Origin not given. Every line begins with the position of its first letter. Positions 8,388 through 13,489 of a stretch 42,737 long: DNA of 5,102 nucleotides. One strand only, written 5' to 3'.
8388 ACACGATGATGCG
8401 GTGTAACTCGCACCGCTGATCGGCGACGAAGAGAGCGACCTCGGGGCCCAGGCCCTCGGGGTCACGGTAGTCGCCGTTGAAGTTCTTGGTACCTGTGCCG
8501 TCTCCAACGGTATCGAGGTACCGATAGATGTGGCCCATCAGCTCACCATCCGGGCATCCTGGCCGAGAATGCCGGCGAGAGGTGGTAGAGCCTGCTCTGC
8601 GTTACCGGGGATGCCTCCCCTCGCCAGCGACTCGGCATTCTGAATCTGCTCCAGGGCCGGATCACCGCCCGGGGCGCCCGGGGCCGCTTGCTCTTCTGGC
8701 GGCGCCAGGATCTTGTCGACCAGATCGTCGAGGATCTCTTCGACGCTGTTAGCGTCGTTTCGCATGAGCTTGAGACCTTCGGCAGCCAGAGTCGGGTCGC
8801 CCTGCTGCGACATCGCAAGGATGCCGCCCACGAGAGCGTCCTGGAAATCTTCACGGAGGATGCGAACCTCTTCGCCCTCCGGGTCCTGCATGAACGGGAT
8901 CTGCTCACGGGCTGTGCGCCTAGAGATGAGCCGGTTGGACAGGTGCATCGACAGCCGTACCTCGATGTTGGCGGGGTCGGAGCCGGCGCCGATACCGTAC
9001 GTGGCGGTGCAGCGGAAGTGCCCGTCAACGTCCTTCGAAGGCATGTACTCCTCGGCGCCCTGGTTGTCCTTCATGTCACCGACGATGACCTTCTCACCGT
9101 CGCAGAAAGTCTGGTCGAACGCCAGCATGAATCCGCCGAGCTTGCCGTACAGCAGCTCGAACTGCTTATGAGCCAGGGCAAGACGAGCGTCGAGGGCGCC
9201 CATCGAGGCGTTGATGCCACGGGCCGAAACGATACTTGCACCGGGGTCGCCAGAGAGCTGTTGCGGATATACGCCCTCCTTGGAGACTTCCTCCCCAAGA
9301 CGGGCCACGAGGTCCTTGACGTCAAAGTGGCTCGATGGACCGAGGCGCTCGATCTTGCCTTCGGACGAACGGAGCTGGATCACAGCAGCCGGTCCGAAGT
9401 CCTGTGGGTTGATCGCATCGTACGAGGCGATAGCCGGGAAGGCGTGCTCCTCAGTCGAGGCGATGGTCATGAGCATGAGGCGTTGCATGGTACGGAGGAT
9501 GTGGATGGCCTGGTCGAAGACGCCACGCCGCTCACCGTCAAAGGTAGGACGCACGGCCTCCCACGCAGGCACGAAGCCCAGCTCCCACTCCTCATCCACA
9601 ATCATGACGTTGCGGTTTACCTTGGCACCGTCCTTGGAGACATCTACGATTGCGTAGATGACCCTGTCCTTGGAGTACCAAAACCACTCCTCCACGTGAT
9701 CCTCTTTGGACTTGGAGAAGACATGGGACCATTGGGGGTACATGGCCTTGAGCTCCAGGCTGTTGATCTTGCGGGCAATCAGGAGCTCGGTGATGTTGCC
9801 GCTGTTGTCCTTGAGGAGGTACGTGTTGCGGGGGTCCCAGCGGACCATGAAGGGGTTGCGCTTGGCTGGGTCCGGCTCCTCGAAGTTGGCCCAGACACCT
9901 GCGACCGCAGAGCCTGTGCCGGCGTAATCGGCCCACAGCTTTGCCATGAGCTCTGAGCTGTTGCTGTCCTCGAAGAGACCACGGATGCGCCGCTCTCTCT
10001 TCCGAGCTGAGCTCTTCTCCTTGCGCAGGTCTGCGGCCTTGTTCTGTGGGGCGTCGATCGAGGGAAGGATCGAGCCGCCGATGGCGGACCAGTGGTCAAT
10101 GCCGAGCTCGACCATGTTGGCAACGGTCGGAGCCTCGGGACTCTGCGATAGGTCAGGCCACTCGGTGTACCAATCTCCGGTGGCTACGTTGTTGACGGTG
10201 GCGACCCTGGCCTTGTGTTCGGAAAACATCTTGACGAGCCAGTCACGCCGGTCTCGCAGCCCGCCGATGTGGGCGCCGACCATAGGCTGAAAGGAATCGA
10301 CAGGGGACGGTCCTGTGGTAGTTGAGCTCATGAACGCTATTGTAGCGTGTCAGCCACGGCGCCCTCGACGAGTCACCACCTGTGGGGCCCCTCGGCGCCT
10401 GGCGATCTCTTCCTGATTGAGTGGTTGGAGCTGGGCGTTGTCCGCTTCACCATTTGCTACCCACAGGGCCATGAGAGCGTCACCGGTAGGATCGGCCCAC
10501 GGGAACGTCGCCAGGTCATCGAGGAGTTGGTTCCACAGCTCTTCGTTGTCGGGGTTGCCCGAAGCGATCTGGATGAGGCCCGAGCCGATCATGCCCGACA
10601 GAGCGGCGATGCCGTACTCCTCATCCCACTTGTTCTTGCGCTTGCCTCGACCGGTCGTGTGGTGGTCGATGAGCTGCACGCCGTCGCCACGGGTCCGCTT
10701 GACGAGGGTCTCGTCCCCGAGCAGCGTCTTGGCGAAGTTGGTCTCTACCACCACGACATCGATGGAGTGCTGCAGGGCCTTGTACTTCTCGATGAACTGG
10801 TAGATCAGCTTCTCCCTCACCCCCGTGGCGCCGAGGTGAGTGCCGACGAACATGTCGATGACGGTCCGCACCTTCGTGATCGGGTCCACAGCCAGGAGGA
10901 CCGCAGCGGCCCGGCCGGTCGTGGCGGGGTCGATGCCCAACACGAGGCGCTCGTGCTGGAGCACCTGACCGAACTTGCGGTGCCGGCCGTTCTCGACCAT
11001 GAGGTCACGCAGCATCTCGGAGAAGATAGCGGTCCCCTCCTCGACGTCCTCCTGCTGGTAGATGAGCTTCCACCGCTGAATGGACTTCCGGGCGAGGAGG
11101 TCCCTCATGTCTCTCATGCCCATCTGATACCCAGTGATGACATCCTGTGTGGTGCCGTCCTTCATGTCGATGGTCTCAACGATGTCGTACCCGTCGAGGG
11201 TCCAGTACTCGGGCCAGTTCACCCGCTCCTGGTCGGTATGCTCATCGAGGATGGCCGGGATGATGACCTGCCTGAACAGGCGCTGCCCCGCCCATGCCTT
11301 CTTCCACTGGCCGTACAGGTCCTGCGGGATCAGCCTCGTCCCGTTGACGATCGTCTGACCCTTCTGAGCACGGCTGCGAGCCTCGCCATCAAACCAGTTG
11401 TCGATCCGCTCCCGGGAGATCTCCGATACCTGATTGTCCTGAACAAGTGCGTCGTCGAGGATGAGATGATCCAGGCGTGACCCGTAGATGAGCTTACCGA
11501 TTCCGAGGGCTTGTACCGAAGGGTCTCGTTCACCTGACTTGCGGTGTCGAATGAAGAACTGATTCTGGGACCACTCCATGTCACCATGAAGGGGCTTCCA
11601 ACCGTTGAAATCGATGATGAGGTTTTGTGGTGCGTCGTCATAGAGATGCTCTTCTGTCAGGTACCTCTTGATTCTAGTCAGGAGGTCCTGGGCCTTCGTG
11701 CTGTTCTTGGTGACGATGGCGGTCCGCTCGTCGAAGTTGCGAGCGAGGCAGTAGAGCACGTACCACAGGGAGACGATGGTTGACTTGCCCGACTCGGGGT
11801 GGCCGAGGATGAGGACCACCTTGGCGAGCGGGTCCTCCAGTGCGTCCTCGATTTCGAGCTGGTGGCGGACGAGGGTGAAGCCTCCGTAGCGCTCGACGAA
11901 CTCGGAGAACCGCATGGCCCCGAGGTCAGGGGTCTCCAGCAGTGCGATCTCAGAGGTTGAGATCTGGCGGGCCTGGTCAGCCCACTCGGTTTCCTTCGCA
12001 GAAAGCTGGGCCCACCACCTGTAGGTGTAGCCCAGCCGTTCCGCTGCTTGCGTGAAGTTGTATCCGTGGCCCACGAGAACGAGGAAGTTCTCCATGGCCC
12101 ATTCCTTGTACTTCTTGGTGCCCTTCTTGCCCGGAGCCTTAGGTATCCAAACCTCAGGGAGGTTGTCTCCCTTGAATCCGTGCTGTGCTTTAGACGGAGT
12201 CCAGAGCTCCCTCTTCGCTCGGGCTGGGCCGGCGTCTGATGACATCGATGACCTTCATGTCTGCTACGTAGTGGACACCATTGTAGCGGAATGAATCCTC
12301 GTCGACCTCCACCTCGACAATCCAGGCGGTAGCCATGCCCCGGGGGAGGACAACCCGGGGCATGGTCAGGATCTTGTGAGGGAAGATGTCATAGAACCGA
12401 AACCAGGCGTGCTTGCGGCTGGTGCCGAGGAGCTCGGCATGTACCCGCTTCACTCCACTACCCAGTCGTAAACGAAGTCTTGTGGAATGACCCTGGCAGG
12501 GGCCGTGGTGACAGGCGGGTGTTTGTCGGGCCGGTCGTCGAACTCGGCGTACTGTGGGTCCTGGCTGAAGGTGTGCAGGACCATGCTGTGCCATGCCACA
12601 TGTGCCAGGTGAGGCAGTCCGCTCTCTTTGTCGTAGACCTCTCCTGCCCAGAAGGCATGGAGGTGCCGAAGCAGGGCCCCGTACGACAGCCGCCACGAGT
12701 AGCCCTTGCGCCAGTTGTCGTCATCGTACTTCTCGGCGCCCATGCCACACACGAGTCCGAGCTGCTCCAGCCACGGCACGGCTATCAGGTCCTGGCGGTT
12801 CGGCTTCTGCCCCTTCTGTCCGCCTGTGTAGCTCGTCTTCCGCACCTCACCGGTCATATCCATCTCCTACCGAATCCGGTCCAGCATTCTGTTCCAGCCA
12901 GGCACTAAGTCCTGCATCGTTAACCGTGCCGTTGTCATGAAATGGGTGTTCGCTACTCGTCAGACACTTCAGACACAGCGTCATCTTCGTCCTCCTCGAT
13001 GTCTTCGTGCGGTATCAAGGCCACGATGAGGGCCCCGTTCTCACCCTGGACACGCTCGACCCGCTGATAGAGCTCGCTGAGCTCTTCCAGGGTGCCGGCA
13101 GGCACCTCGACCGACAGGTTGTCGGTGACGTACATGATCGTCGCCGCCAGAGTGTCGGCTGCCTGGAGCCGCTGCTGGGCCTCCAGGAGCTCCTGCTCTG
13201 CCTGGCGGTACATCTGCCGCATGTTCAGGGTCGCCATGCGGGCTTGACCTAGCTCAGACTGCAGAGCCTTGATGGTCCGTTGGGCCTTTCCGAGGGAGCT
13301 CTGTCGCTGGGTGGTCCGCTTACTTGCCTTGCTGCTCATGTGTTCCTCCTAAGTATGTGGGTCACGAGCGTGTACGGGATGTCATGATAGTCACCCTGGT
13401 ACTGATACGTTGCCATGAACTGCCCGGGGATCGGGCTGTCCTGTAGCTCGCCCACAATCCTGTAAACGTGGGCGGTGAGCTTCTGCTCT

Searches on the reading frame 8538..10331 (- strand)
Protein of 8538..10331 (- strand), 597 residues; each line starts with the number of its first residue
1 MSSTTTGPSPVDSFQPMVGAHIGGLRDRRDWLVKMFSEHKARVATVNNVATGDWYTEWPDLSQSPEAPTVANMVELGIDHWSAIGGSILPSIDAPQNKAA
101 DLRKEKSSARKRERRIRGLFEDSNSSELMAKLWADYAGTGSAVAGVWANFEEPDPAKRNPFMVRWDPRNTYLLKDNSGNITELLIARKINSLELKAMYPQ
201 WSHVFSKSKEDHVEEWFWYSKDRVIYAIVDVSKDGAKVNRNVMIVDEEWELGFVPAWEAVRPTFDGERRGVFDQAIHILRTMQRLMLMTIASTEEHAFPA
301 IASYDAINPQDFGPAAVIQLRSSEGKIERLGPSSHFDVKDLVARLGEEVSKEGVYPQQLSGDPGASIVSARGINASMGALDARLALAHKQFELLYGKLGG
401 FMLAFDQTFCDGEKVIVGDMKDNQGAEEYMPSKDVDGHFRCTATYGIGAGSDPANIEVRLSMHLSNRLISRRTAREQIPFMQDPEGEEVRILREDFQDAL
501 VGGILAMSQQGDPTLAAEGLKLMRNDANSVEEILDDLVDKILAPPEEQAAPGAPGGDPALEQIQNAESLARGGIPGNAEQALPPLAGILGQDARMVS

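Call 13: search_protein_families(library=pfam, proteins=[window:8538-10331:-])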
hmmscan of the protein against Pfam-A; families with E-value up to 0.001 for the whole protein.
window:8538-10331:- (597 aa): 0 families

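Call 56: search_solved_structures(query=window:8538-10331:-, max_evalue=1)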
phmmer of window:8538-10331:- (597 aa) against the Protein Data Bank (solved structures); distinct sequences matched with E-value up to 1: 3.
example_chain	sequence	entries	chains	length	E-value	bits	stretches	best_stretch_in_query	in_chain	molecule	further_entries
3a7p_A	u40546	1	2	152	0.3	12.7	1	71-130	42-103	Autophagy protein 16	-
2jes_A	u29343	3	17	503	0.36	12.5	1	454-516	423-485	PORTAL PROTEIN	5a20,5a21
7z4w_A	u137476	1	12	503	0.37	12.4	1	454-516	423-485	Portal protein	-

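Call 81: search_protein_families(library=phrogs, proteins=[window:8538-10331:-], max_evalue=0.05)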
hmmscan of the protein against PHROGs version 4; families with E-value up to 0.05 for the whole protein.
window:8538-10331:- (597 aa): 2 families
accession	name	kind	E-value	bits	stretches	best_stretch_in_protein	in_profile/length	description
phrog_332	-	connector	0.0061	16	1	92-323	90-335/560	head-tail adaptor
phrog_64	-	head and packaging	0.0077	15.7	0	464-499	464-499/547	portal protein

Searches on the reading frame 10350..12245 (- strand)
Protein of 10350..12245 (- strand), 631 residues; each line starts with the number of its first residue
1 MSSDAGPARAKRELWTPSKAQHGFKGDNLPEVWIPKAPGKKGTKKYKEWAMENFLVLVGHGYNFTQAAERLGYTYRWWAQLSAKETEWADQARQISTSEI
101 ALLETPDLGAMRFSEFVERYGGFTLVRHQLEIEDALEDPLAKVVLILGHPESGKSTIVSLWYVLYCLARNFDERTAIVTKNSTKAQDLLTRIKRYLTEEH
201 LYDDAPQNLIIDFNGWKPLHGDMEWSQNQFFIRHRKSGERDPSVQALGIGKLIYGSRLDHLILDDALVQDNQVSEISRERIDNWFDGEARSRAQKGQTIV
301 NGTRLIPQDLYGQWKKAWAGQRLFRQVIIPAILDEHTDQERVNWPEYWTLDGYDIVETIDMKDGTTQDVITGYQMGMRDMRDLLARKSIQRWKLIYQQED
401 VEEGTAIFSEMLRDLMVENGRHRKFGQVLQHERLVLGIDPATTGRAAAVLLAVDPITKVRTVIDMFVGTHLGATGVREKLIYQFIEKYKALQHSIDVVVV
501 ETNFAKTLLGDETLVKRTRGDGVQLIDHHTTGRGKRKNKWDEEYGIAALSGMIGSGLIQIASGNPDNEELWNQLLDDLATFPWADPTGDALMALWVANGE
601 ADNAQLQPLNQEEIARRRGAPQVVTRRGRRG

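Call 13: search_protein_families(library=pfam, proteins=[window:10350-12245:-])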
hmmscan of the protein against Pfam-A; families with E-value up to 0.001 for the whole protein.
window:10350-12245:- (631 aa): 0 families

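Call 55: search_solved_structures(query=window:10350-12245:-, max_evalue=1)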
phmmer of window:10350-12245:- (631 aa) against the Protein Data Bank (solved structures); distinct sequences matched with E-value up to 1: 0.

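Call 81: search_protein_families(library=phrogs, proteins=[window:10350-12245:-], max_evalue=0.05)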
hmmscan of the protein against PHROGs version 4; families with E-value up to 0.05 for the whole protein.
window:10350-12245:- (631 aa): 4 families
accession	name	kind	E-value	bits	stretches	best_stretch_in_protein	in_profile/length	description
phrog_38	-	head and packaging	4.6e-49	168.8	1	83-601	245-703/760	terminase large subunit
phrog_4758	-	head and packaging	2.9e-13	50.7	1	136-335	49-239/243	terminase large subunit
phrog_17672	-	head and packaging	1.1e-05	25.5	1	121-304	46-217/395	terminase large subunit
phrog_2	-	head and packaging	9.7e-05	22.3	1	88-230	236-349/807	terminase large subunit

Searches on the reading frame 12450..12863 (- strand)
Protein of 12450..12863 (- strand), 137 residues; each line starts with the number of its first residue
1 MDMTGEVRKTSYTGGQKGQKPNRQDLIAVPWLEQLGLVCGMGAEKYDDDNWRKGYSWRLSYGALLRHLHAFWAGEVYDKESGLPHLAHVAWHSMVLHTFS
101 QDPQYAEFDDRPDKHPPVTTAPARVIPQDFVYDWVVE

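Call 47: search_protein_families(library=pfam, proteins=[window:12450-12863:-], max_evalue=0.01)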
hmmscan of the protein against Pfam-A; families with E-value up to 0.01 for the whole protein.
window:12450-12863:- (137 aa): 1 family
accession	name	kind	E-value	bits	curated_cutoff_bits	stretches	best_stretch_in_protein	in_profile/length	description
PF18909.5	dGTP_diPhyd_N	-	1.2e-28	99.4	27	1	13-111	3-99/99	dATP/dGTP diphosphohydrolase, N-terminal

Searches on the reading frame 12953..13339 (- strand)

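Call 14: search_protein_families(library=phrogs, proteins=[window:12953-13339:-], max_evalue=0.01)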
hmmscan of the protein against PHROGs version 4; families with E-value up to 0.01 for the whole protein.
window:12953-13339:- (128 aa): 0 families

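Call 47: search_protein_families(library=pfam, proteins=[window:12953-13339:-], max_evalue=0.01)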
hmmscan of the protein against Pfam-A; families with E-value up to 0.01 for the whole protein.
window:12953-13339:- (128 aa): 1 family
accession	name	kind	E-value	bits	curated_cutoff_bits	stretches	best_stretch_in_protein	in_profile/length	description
PF02561.19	FliS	-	0.0033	18.1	26.7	1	6-61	38-95/115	Flagellar protein FliS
